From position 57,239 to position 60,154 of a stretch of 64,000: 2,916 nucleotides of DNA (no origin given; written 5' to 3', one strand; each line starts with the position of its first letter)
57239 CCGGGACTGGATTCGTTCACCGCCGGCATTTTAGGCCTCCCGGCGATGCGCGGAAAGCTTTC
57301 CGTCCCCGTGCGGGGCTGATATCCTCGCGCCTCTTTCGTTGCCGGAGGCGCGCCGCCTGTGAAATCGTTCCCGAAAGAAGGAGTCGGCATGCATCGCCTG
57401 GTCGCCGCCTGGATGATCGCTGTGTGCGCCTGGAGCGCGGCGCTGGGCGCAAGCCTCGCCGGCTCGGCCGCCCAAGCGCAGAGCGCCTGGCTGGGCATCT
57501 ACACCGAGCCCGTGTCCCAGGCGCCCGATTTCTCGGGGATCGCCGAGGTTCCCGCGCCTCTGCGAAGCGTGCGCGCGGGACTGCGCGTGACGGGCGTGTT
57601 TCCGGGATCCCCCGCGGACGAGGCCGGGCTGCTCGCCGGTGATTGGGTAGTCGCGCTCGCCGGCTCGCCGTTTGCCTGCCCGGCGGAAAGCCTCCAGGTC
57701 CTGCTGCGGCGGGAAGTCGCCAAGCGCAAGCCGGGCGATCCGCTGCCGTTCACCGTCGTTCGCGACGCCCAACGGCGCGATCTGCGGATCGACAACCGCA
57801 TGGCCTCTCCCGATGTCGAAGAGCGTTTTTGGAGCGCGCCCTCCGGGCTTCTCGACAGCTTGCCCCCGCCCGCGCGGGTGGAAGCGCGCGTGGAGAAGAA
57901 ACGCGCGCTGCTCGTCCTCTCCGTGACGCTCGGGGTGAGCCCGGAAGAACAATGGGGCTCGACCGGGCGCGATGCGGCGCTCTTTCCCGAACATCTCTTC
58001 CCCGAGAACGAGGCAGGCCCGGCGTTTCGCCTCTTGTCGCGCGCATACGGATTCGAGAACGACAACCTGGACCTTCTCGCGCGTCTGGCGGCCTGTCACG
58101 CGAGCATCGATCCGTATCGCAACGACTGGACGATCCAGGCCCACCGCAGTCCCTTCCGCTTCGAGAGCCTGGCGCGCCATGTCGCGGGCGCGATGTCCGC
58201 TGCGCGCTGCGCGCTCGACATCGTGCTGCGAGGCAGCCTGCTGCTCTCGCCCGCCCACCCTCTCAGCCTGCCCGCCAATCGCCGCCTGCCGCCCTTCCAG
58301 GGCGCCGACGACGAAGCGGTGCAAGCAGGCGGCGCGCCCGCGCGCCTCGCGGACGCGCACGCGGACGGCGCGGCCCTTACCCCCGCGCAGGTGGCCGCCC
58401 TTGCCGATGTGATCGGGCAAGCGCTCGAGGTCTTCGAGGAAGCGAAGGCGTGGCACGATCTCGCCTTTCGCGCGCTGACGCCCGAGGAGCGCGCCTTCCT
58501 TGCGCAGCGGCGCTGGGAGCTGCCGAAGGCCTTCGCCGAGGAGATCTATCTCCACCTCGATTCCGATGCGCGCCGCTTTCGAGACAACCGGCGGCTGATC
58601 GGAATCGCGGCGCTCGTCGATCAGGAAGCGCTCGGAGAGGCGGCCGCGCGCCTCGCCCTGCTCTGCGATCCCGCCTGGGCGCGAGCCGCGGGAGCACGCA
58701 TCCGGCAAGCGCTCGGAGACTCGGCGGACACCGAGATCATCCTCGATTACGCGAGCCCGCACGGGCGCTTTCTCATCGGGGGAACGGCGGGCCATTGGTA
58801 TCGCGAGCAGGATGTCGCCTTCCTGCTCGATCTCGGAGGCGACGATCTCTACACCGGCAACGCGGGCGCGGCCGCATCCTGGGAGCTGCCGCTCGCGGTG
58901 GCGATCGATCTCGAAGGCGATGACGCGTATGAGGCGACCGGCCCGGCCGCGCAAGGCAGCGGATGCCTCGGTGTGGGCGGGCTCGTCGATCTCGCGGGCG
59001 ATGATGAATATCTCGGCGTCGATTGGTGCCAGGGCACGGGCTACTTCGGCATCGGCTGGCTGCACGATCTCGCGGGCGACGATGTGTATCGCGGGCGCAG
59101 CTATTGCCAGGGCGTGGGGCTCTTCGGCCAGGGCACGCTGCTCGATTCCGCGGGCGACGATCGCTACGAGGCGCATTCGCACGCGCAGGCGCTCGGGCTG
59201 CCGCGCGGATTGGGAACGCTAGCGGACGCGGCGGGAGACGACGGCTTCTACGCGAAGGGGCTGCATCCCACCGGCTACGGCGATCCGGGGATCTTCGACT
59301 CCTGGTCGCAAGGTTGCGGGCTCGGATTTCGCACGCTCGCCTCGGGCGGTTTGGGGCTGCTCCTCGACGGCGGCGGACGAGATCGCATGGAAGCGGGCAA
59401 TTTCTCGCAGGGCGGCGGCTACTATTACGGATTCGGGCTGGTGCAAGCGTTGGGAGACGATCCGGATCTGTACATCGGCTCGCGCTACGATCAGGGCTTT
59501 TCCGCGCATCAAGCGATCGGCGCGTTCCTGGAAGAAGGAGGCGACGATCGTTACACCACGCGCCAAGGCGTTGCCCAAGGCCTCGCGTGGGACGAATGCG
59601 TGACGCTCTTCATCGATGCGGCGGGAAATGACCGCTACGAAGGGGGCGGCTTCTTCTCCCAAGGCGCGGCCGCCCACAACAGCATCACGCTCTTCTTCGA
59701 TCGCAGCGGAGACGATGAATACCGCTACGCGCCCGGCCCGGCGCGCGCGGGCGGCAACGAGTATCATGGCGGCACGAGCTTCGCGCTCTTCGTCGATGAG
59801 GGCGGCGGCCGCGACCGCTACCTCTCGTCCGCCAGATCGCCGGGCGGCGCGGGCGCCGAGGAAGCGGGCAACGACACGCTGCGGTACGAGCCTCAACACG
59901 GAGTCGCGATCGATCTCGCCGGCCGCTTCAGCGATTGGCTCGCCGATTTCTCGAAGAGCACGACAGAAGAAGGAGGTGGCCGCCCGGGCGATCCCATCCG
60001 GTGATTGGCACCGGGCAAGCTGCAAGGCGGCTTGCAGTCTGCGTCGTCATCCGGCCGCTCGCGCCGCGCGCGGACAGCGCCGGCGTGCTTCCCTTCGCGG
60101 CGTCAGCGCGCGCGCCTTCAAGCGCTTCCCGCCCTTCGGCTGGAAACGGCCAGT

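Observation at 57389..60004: Secreted PDZ-domain protein carrying about twelve tandem 'phi-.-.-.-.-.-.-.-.' repeats (possible calcium-binding beta-roll or beta-helix array)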

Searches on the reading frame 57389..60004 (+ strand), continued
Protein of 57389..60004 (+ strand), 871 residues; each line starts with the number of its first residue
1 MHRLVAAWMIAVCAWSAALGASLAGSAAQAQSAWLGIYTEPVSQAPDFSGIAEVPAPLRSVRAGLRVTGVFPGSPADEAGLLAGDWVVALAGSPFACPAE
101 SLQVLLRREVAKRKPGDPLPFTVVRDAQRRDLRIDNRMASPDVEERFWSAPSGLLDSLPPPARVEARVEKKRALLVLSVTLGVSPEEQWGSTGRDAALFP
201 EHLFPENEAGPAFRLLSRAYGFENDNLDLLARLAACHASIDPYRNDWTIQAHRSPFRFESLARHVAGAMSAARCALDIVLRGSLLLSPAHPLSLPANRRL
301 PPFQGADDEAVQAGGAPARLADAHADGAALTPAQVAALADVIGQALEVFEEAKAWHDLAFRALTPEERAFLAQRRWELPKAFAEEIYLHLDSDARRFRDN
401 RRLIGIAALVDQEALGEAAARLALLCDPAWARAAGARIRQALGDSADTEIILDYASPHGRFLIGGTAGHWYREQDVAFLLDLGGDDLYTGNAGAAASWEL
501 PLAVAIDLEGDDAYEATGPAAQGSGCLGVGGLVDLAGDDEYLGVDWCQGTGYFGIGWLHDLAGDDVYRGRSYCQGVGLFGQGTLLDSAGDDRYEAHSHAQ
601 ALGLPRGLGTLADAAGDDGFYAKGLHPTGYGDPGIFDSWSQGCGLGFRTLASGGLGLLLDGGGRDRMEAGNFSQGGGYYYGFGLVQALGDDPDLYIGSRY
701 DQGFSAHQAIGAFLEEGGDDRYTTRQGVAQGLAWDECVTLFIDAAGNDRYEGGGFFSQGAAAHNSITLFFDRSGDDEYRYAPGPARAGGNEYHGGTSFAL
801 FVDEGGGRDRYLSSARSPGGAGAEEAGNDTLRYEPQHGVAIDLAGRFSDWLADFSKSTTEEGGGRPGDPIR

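Call 33: find_encoding_contigs(protein=P0009, flank=8000, max_places=2)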
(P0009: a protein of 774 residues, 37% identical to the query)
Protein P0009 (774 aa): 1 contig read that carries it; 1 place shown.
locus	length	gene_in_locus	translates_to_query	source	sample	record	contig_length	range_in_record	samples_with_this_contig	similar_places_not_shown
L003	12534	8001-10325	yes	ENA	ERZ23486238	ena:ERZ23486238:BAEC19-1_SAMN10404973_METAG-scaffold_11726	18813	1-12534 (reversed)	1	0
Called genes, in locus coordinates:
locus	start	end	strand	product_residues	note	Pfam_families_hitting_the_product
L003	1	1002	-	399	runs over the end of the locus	-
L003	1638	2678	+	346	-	PF07963:N_methyl (weak)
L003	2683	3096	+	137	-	-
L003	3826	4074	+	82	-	-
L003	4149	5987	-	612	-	-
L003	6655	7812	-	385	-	PF01548:DEDD_Tnp_IS110, PF02371:Transposase_20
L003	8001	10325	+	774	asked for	PF00595:PDZ (weak), PF13180:PDZ_2, PF17820:PDZ_6 (weak)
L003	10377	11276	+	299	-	PF01904:DUF72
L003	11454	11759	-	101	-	-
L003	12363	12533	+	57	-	?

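Call 42: search_protein_families(library=pfam, alignment_id=A4, max_evalue=0.001)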
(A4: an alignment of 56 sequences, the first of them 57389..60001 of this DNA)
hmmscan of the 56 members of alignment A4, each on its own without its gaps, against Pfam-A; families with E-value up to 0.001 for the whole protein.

A. member 1, window:57389-60001:+ (871 aa): 2 families
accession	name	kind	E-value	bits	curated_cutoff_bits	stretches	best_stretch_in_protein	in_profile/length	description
PF13180.12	PDZ_2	-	2.7e-06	28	27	1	59-134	8-78/80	PDZ domain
PF17820.7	PDZ_6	-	6.4e-06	26.3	27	1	67-92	2-27/54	PDZ domain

B. families by the number of members that match (of 56 scanned): 21 families
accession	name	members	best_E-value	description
PF17820.7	PDZ_6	29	3.1e-19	PDZ domain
PF13180.12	PDZ_2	27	4.2e-24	PDZ domain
PF13646.12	HEAT_2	19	2.4e-34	HEAT repeats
PF00595.29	PDZ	19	1.5e-15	PDZ domain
PF02985.28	HEAT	17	3.8e-15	HEAT repeat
PF03130.22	HEAT_PBS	12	3.4e-19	PBS lyase HEAT-like repeat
PF13513.12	HEAT_EZ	6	5.2e-06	HEAT-like repeat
PF03417.21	AAT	1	7.9e-25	Acyl-coenzyme A:6-aminopenicillanic acid acyl-transferase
PF16258.11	DUF4912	1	1.1e-19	Domain of unknown function (DUF4912)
PF01476.26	LysM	1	9.5e-10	LysM domain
PF18736.6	pEK499_p136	1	7.2e-09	HEPN pEK499 p136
PF12717.13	Cnd1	1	1.1e-06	non-SMC mitotic condensation complex subunit 1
PF02275.23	CBAH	1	9.7e-06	Linear amide C-N hydrolases, choloylglycine hydrolase family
PF12146.15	Hydrolase_4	1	1.2e-05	Serine aminopeptidase, S33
PF24714.1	TOR1L1_N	1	2.3e-05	TORTIFOLIA1 N-terminal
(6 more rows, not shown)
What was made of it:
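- Interchangeable accessory modules: of 56 members chosen partly for unusual architecture, 29 have PDZ and 19 have HEAT (call 42).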

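Call 54: fold_search(model_id=the predicted structure, library=pdb)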
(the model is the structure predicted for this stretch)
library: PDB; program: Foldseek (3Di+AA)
matches with E <= 10: 712; with E <= 0.001: 5
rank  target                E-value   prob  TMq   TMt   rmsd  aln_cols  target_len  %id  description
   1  6ew9_B                4.8e-04  1.00  0.09  0.25   6.5       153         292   18  CRYSTAL STRUCTURE OF DEGS STRESS SENSOR PROTEASE IN COMPLEX WITH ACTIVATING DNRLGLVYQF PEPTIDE (released 2018-04-25)
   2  1te0_A                5.8e-04  1.00  0.09  0.24   7.7       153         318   19  Structural analysis of DegS, a stress sensor of the bacterial periplasm (released 2004-11-30)
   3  3mh6                  8.4e-04  1.00  0.10  0.22   6.9       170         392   17  HtrA proteases are activated by a conserved mechanism that can be triggered by distinct molecular cues (released 2010-06-30)
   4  3otp_D                9.3e-04  1.00  0.10  0.22   7.4       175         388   16  Crystal structure of the DegP dodecamer with a model substrate (released 2011-01-19)
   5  3cs0_A                9.7e-04  1.00  0.10  0.21   6.5       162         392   20  Crystal structure of DegP24 (released 2008-05-27)
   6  6ew9_A                1.1e-03  1.00  0.09  0.26   5.8       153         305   19  CRYSTAL STRUCTURE OF DEGS STRESS SENSOR PROTEASE IN COMPLEX WITH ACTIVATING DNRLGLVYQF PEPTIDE (released 2018-04-25)
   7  3otp_C                1.2e-03  1.00  0.09  0.19  18.1       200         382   16  Crystal structure of the DegP dodecamer with a model substrate (released 2011-01-19)
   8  3stj_A                1.3e-03  1.00  0.09  0.26   7.8       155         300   21  Crystal structure of the protease + PDZ1 domain of DegQ from Escherichia coli (released 2011-07-27)
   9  8k2y_A                1.3e-03  1.00  0.10  0.27   6.5       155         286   17  Crystal structure of MucD (released 2023-11-29)
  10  3gdv_C                1.8e-03  1.00  0.09  0.26   5.7       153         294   18  Crystal structure of DegS H198P/D320A mutant modified by DFP and in complex with YQF peptide (released 2009-03-31)
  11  3otp_A                1.8e-03  1.00  0.10  0.22   7.5       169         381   17  Crystal structure of the DegP dodecamer with a model substrate (released 2011-01-19)
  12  4rqy_A                1.9e-03  1.00  0.09  0.26   5.6       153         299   19  RE-REFINED STRUCTURE OF 1TE0 - STRUCTURAL ANALYSIS of DEGS, A STRESS SENSOR OF THE BACTERIAL PERIPLASM (released 2015-03-11)
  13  3otp_E                1.9e-03  1.00  0.10  0.22   7.0       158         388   17  Crystal structure of the DegP dodecamer with a model substrate (released 2011-01-19)
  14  8kic_A                2.0e-03  1.00  0.10  0.26   6.5       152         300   21  Bacterial serine protease (released 2024-09-04)
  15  3gdv_A                2.4e-03  1.00  0.09  0.25   4.8       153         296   18  Crystal structure of DegS H198P/D320A mutant modified by DFP and in complex with YQF peptide (released 2009-03-31)
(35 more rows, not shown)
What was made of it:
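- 57482..57793 (+): HtrA-type PDZ domain, residues about 32-135, including the conserved W34-L35-G36-I37 (phi-G-phi) carboxylate-binding-loop position. Foldseek: DegS/DegP (call 54).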

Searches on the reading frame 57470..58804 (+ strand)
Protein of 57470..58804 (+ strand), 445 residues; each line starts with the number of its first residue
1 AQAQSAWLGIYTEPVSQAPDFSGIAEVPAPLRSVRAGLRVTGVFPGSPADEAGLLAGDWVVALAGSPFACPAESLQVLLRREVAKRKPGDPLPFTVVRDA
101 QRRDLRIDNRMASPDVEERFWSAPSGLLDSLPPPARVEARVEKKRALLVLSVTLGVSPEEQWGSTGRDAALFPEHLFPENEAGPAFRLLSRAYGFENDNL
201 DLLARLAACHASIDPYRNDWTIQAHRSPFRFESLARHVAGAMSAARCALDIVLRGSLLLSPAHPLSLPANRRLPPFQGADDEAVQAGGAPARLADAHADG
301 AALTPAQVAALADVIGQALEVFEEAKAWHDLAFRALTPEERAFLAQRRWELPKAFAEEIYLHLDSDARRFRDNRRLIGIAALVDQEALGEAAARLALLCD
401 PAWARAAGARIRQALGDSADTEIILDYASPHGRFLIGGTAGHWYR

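Call 58: predict_structure(alignment_id=A5)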
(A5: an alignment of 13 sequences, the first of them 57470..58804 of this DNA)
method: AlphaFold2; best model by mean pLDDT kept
length: 445 residues; sequences in the alignment: 13
mean_pLDDT: 81.7   pTM: 0.63
mean pLDDT of the five models: 81.7, 81.4, 80.5, 80.0, 79.2
residues with pLDDT >= 90: 146; 70-90: 224; 50-70: 49; < 50: 26
segments of 3 or more residues with pLDDT < 50: 280-300
pLDDT, mean of each block of 10 residues (from residue 1): 75 86 82 90 85 92 92 91 92 93 88 88 86 88 88 82 57 84 92 89 71 57 79 88 87 83 84 75 46 44 77 91 96 96 89 70 67 83 89 93 88 74 78 77 58
secondary structure, 60 per line:
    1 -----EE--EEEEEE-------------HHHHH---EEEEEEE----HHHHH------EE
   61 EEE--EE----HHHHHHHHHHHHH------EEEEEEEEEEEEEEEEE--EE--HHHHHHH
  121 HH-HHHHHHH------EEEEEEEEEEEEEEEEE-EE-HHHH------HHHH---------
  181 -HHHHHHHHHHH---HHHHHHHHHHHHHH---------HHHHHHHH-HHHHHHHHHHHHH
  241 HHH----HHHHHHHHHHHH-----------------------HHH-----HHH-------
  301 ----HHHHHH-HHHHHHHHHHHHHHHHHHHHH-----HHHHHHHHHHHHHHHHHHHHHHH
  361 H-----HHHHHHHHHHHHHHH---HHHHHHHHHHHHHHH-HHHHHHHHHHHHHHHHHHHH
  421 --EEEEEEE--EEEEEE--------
elements in order: E10-15 H29-33 E37-43 H48-52 E59-63 H72-84 E91-107 H114-122 H124-130 E137-153 H158-161 H168-171 H182-192 H196-209 H219-226 H228-243 H248-259 H305-310 H312-332 H338-361 H367-381 H385-399 H401-420 E423-429 E432-437

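Call 78: search_solved_structures(query=A5, max_evalue=1)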
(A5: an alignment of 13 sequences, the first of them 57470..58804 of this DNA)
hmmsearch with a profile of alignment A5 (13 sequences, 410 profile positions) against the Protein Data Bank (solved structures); distinct sequences matched with E-value up to 1: 310 (the best 60 are shown).
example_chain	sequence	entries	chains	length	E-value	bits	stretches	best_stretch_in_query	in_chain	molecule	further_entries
4a8a_A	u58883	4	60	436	6.8e-17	65.2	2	20-116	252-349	PERIPLASMIC PH-DEPENDENT SERINE ENDOPROTEASE DEGQ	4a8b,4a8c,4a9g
8kic_D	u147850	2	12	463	8.5e-17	64.9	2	20-116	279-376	peptidase Do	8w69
3otp_A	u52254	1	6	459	1.5e-15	60.8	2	8-102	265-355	Protease do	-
3mh5_A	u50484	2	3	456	3.8e-15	59.5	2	8-102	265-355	Protease do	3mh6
3mh4_A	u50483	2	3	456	3.8e-15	59.5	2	8-102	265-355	Protease do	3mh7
6jjk_A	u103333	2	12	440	5.5e-15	59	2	8-102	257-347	Periplasmic serine endoprotease DegP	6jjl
2zle_A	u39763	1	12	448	5.7e-15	58.9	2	8-102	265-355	Protease do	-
1ky9_A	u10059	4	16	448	5.7e-15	58.9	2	8-102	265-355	PROTEASE DO | Periplasmic serine endoprotease DegP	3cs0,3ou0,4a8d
6jjo_A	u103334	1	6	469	6.5e-15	58.7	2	8-102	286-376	Periplasmic serine endoprotease DegP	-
5b6l_A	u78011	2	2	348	9.5e-12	48.3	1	4-106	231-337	Putative serine protease HhoA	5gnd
22kg_A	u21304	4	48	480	1.1e-11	48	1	4-126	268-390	Probable periplasmic serine endoprotease DegP-like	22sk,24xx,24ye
5t69_A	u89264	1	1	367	1.4e-11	47.8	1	4-106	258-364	Putative serine protease HhoA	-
5t63_A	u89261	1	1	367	1.4e-11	47.8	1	4-106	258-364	Putative serine protease HhoA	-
7xs0_A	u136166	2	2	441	1e-10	44.9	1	4-119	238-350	Periplasmic serine endoprotease DegP-like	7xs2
5y2d_A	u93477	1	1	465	1.2e-10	44.7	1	4-118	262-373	Periplasmic serine endoprotease DegP-like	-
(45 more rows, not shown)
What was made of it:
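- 57482..57793 (+): Family profile against PDB sequences: DegQ/DegP PDZ1, E about 7e-17 (call 78).
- On PDZ domain (HtrA type): Profile against DegQ E 6.8e-17 (call 78).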
